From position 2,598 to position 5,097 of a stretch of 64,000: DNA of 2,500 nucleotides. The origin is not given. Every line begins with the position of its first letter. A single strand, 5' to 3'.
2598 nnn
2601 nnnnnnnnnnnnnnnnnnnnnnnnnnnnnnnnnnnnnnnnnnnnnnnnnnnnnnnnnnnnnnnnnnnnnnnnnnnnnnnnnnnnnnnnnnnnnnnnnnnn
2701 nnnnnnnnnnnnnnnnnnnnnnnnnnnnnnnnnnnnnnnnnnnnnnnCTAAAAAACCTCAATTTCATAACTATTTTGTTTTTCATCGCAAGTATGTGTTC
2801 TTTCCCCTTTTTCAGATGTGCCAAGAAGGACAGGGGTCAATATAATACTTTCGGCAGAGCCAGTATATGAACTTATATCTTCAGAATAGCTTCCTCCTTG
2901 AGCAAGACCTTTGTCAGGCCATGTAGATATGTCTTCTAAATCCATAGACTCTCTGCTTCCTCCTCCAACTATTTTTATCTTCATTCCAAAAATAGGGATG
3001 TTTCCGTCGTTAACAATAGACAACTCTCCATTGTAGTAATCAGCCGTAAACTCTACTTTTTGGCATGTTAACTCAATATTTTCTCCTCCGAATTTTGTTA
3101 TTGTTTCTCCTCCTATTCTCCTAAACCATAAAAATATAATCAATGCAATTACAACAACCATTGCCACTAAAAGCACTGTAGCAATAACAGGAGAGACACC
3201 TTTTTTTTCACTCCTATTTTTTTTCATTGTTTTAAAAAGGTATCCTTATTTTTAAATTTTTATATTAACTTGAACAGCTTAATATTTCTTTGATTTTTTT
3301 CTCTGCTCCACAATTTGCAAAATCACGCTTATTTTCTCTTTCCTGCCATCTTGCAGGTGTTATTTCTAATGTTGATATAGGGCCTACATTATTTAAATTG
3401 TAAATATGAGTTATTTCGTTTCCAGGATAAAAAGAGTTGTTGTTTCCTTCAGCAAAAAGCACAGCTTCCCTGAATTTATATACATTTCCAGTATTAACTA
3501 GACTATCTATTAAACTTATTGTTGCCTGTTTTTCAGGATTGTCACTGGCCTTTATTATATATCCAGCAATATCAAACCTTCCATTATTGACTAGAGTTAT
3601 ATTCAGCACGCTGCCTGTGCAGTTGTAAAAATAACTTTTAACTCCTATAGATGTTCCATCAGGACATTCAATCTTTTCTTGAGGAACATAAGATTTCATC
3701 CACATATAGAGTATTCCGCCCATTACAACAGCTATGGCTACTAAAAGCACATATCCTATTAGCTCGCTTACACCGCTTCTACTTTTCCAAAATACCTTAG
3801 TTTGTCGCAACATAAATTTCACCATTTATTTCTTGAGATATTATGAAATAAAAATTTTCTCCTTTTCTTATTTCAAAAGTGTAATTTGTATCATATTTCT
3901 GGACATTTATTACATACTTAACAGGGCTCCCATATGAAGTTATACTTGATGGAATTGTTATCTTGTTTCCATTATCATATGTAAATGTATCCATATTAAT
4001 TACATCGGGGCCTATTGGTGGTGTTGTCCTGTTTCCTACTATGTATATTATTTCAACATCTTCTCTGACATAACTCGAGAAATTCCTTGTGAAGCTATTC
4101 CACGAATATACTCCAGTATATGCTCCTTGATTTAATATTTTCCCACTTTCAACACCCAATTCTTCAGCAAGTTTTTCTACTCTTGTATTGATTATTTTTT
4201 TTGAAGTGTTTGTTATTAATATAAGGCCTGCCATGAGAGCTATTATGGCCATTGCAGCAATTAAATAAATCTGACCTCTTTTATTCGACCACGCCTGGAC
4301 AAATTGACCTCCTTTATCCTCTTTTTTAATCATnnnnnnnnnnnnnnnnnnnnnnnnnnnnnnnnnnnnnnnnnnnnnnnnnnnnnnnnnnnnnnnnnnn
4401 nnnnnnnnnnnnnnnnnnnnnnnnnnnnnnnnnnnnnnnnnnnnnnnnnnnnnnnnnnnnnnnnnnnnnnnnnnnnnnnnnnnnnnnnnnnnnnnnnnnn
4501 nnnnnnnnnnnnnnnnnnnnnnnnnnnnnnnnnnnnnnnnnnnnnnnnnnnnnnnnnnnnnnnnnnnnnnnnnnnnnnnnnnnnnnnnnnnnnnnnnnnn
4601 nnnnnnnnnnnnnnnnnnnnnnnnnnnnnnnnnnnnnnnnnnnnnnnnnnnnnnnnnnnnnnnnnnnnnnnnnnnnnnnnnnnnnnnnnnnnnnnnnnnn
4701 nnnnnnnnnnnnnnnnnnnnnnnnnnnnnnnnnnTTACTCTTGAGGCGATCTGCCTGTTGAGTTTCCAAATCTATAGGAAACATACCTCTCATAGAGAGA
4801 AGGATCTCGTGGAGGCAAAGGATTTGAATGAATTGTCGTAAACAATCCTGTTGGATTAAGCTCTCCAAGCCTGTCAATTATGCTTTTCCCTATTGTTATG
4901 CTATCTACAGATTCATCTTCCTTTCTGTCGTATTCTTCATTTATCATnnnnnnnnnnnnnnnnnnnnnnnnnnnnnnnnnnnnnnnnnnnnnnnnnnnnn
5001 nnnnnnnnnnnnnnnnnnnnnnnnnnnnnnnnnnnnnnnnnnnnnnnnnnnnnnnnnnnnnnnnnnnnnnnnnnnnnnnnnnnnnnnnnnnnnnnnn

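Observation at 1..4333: Compact type IV pilus-like locus: five consecutive pilin-like genes feeding into the assembly ATPase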

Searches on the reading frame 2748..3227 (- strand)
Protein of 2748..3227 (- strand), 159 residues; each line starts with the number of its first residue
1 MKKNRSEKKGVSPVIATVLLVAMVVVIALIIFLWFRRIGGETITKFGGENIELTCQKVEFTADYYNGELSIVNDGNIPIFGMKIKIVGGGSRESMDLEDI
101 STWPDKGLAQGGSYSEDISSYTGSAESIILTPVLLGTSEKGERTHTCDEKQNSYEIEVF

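Call 8: search_protein_families(library=pfam, max_evalue=1, proteins=[window:2748-3227:-])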
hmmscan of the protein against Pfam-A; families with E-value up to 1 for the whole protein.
window:2748-3227:- (159 aa): 1 family
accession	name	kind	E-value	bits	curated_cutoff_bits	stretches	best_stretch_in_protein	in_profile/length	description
PF07790.16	Pilin_N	-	0.19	13.1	25.2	1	9-32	1-24/78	Archaeal Type IV pilin, N-terminal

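Call 9: search_protein_families(library=ncbifam, max_evalue=1, proteins=[window:2748-3227:-])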
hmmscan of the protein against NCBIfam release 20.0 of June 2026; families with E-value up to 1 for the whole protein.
window:2748-3227:- (159 aa): 3 families
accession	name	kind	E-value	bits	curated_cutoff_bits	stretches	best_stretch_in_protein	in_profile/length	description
TIGR02537.2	arch_flag_Nterm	domain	1.1e-09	37.6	20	1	8-35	2-29/33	archaellin/type IV pilin N-terminal domain-containing protein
NF046073.1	UpsA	equivalog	4.1e-08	33.5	130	1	8-95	1-86/136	pilin subunit UpsA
NF042931.1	SAG1386_EF1546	equivalog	0.0028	17.7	80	1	2-36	17-51/158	SAG1386/EF1546 family surface-associated protein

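Call 30: find_homologous_proteins(query=window:2748-3227:-, max_evalue=0.00001)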
Query window:2748-3227:- (159 aa): 502 proteins with E <= 0.00001 among 570 candidates; the best 120 are listed.
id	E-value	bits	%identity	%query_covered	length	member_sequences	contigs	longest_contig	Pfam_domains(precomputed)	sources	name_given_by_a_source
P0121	1.5e-98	345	100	100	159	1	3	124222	-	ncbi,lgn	-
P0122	1.2e-58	216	62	100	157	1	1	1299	-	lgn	-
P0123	4.6e-58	214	62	96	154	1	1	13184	-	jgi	jgi:flagellin-like protein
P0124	1.3e-57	212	65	95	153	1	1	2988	-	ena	-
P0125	4.0e-56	207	64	96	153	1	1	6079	-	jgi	jgi:flagellin-like protein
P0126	4.6e-55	204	62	98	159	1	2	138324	-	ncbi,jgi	-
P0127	1.1e-54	203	63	98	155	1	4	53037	-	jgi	jgi:flagellin-like protein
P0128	1.2e-54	202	62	96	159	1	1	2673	-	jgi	-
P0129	6.6e-54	200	61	99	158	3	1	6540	-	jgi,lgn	-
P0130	4.3e-53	197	59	97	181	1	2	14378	-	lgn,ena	-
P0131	5.0e-53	197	58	96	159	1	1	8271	-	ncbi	-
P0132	6.8e-53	197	62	96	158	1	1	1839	-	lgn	-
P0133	2.2e-52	195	62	99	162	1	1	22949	-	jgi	jgi:flagellin-like protein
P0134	2.8e-52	195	62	99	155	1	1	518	-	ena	-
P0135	4.6e-52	194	60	96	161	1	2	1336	-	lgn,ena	-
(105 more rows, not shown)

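Call 40: predict_structure(alignment_id=A2)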
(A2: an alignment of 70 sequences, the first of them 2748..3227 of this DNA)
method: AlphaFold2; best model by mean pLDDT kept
length: 159 residues; sequences in the alignment: 70
mean_pLDDT: 88.3   pTM: 0.68
mean pLDDT of the five models: 88.3, 87.8, 87.0, 84.4, 84.2
residues with pLDDT >= 90: 97; 70-90: 49; 50-70: 13; < 50: 0
segments of 3 or more residues with pLDDT < 50: none
pLDDT, mean of each block of 10 residues (from residue 1): 68 88 97 77 74 91 94 95 90 90 93 94 89 90 90 89
secondary structure, 60 per line:
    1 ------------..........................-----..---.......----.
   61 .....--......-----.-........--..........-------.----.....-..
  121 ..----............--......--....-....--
elements in order: H13-38 H51-55 E60-65 E68-73 E81-88 E91-96 H97-100 E113-117 H119-122 E127-138 E141-146 H149-152 E154-157

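Call 43: fold_search(model_id=the predicted structure, library=pdb)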
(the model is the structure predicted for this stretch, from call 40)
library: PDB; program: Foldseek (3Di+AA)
matches with E <= 10: 1269; with E <= 0.001: 1
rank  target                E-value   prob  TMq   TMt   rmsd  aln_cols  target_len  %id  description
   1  8fj5_A                2.2e-04  1.00  0.42  0.48   6.7       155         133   22  Structure of the Haloferax volcanii archaeal type IV pilus (released 2023-06-28)
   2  8fk7_A                1.3e-03  0.99  0.28  0.31  10.2       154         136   16  Structure of the Pyrobaculum calidifontis flagellar-like archaeal type IV pilus (released 2023-06-28)
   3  1fg9_E                2.9e-03  0.99  0.35  0.30   8.4       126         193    9  3:1 COMPLEX OF INTERFERON-GAMMA RECEPTOR WITH INTERFERON-GAMMA DIMER (released 2000-08-11)
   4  1xwv_A                9.3e-03  0.82  0.27  0.30   7.3       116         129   16  Structure of the house dust mite allergen Der f 2: Implications for function and molecular basis of IgE cross-reactivi (released 2004-12-14)
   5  7mlh_B                9.9e-03  0.87  0.28  0.31   6.6       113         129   13  Crystal structure of human IgE (2F10) in complex with Der p 2.0103 (released 2022-05-04)
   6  5kwy_C                1.5e-02  0.38  0.19  0.21  10.7       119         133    9  Structure of human NPC1 middle lumenal domain bound to NPC2 (released 2016-08-24)
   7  3d33_B                1.5e-02  0.75  0.24  0.35   9.9       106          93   17  Crystal structure of a duf3244 family protein with an immunoglobulin-like beta-sandwich fold (bvu_0276) from bacteroid (released 2008-05-27)
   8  2yoa_B                2.0e-02  0.96  0.30  0.32   5.8       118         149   13  Synaptotagmin-1 C2B domain with phosphoserine (released 2013-03-20)
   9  3d33_A                2.1e-02  0.85  0.26  0.38   8.9       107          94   16  Crystal structure of a duf3244 family protein with an immunoglobulin-like beta-sandwich fold (bvu_0276) from bacteroid (released 2008-05-27)
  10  7skn_A                2.5e-02  0.99  0.30  0.54   4.5       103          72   11  De novo synthetic protein DIG8-CC (tetragonal space group) (released 2022-10-12)
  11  6x5v_A                2.7e-02  0.96  0.32  0.12   5.2       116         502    9  Peptide-bound structure of Marinomonas primoryensis peptide-binding domain (released 2021-09-01)
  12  6a6c                  2.7e-02  0.84  0.25  0.39   6.7       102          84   11  Crystal structure of carbohydrate-binding module family 56 beta-1,3-glucan binding domain (released 2019-07-03)
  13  3jt0_A                3.3e-02  0.85  0.28  0.38   8.6       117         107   10  Crystal Structure of the C-terminal fragment (426-558) Lamin-B1 from Homo sapiens, Northeast Structural Genomics Conso (released 2009-09-22)
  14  8bl3                  3.3e-02  0.60  0.23  0.25  11.8       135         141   10  De novo single-chain immunoglobulin dimer scIg12 (released 2023-10-04)
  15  2ic2_A                3.5e-02  0.89  0.31  0.40   6.8       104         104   10  Crystal Structure of the First FNIII Domain of Ihog (released 2006-10-24)
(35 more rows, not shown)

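Call 54: search_solved_structures(query=A2, max_evalue=5)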
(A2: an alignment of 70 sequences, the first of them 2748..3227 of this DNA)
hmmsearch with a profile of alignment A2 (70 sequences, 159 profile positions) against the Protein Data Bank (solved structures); distinct sequences matched with E-value up to 5: 8.
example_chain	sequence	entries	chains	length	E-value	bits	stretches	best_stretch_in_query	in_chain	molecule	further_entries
8fk7_A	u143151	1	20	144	1.8e-06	31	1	6-79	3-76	Flagellin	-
5kyh_A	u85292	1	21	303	0.00063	22.7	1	11-54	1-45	Iho670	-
9myg_A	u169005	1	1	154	0.022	17.7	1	6-40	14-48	Archaeal Type IV pilin N-terminal domain-containing protein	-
8gi2_A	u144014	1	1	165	0.029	17.3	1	6-39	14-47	Natrinema pilin, PilA2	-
3j1r_A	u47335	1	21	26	0.048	16.6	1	11-35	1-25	archaeal adhesion filament core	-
8rey_M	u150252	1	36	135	0.068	16.1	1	11-40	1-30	Flagellin-like protein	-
9eys_J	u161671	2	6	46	0.083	15.8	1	7-42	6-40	Photosystem I reaction center subunit IX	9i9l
8fj5_A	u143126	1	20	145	0.1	15.5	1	7-40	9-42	Pilin_N domain-containing protein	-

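Call 64: search_protein_families(library=pfam, alignment_id=A2, max_evalue=1)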
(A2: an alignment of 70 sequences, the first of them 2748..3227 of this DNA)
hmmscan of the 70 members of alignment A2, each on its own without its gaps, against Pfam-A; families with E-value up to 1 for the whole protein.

A. member 1, window:2748-3227:- (159 aa): 1 family
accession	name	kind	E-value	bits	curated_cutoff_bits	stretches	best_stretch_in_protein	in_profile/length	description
PF07790.16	Pilin_N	-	0.19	13.1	25.2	1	9-32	1-24/78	Archaeal Type IV pilin, N-terminal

B. families by the number of members that match (of 70 scanned): 32 families (the first 25 are shown)
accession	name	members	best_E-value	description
PF07790.16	Pilin_N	69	1.3e-06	Archaeal Type IV pilin, N-terminal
PF23928.1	DUF7266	17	0.0046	Family of unknown function (DUF7266)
PF19084.5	DUF5775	8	0.0032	Family of unknown function (DUF5775)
PF02102.21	Peptidase_M35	5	0.03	Deuterolysin metalloprotease (M35) family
PF01917.21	Arch_flagellin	4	0.0031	Archaebacterial flagellin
PF24226.1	DUF7442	4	0.0041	Phage membrane protein Family of unknown function (DUF7442)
PF20394.4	DUF6688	3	0.0022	DUF6688 N-terminal domain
PF20456.3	DUF6709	3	0.07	Family of unknown function (DUF6709)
PF23960.2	DUF7289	3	0.1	Family of unknown function (DUF7289)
PF16982.10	Flp1_like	2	0.054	Putative Flagellin, Flp1-like, domain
PF20082.4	DUF6476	2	0.078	Family of unknown function (DUF6476)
PF13800.11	Sigma_reg_N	2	0.085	Sigma factor regulator N-terminal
PF10717.14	ODV-E18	2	0.14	Occlusion-derived virus envelope protein ODV-E18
PF11241.13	DUF3043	2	0.3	Protein of unknown function (DUF3043)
PF01034.25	Syndecan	1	0.0085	Syndecan domain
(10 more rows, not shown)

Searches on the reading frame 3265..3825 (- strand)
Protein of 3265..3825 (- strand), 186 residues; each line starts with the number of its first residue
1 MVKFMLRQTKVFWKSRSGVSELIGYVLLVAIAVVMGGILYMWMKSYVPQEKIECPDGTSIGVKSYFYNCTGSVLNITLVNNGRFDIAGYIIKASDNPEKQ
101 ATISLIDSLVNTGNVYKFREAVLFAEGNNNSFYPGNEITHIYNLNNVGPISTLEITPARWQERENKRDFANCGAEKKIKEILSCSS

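Call 8: search_protein_families(library=pfam, max_evalue=1, proteins=[window:3265-3825:-])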
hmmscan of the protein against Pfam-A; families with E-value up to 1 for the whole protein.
window:3265-3825:- (186 aa): 2 families
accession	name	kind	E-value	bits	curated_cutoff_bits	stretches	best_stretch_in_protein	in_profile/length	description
PF07790.16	Pilin_N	-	0.00072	20.8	25.2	1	17-50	1-35/78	Archaeal Type IV pilin, N-terminal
PF23960.2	DUF7289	-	0.0027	17.7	27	1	18-42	2-26/238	Family of unknown function (DUF7289)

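Call 9: search_protein_families(library=ncbifam, max_evalue=1, proteins=[window:3265-3825:-])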
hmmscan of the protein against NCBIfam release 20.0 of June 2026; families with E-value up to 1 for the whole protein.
window:3265-3825:- (186 aa): 2 families
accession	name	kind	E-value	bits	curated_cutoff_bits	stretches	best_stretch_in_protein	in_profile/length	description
NF046073.1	UpsA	equivalog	0.00013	22.1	130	1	17-146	2-106/136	pilin subunit UpsA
TIGR02537.2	arch_flag_Nterm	domain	0.00065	19.2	20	1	15-40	1-26/33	archaellin/type IV pilin N-terminal domain-containing protein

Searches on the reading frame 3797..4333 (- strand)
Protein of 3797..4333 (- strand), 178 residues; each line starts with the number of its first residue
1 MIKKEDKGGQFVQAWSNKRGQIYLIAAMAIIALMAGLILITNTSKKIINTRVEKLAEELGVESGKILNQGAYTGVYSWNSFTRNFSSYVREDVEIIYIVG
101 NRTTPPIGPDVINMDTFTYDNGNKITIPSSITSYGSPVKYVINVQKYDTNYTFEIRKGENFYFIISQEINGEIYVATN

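Call 8: search_protein_families(library=pfam, max_evalue=1, proteins=[window:3797-4333:-])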
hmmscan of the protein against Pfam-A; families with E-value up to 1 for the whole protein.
window:3797-4333:- (178 aa): 2 families
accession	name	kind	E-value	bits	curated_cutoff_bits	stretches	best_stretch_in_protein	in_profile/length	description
PF04760.21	IF2_N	-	0.033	14.4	25.3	1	49-69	3-23/53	Translation initiation factor IF-2, N-terminal region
PF19848.4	DUF6323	-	0.11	12.7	30.6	1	35-108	12-86/127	Family of unknown function (DUF6323)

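Call 9: search_protein_families(library=ncbifam, max_evalue=1, proteins=[window:3797-4333:-])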
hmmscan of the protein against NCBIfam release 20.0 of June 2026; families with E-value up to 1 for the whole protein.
window:3797-4333:- (178 aa): 1 family
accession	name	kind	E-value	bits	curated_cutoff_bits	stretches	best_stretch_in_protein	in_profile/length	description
NF040977.1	RepA_IncFII_LM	equivalog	0.16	11.7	70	1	28-63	64-99/266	plasmid replication initiator RepA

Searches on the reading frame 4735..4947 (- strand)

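Call 8: search_protein_families(library=pfam, max_evalue=1, proteins=[window:4735-4947:-])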
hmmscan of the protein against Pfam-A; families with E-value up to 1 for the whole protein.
window:4735-4947:- (70 aa): 1 family
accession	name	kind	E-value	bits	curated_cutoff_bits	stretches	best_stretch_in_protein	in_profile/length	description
PF21175.2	RecR_C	-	0.11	12.4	22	1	12-26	9-23/24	RecR, C-terminal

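Call 9: search_protein_families(library=ncbifam, max_evalue=1, proteins=[window:4735-4947:-])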
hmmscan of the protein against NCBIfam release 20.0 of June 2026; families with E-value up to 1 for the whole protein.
window:4735-4947:- (70 aa): 0 families
